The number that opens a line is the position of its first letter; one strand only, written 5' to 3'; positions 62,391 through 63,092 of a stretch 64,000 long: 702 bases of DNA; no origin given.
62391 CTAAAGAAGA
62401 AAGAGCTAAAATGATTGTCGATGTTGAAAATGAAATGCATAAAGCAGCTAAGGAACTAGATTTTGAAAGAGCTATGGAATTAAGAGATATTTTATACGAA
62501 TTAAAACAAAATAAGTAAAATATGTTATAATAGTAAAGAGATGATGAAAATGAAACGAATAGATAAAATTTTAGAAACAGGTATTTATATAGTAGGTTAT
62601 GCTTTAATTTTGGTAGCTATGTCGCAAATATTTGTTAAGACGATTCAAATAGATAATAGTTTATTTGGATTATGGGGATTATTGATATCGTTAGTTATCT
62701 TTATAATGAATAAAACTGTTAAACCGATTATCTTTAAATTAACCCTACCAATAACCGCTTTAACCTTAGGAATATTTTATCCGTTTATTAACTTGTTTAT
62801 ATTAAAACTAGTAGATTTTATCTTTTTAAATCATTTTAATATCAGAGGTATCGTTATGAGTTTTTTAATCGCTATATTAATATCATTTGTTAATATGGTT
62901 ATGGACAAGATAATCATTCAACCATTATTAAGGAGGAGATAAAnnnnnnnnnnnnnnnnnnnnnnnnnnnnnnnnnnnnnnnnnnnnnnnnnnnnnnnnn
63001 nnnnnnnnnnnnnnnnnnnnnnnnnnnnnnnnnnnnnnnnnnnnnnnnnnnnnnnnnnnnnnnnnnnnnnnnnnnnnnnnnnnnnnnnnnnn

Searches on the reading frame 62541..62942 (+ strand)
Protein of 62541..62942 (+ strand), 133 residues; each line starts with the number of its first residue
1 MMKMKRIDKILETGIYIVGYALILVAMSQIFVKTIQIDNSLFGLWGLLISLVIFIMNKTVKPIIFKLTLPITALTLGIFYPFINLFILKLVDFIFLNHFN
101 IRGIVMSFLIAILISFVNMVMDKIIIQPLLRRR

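Call 58: search_protein_families(library=ncbifam, proteins=[window:62541-62942:+], max_evalue=0.1)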
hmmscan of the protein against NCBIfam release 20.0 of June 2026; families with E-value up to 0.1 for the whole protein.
window:62541-62942:+ (133 aa): 1 family
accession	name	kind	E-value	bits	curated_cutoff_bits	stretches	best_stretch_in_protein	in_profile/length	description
TIGR02458.1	CbtA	hypoth_equivalog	0.098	12.2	182.9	1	15-48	86-117/230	cobalt transporter subunit CbtA (proposed)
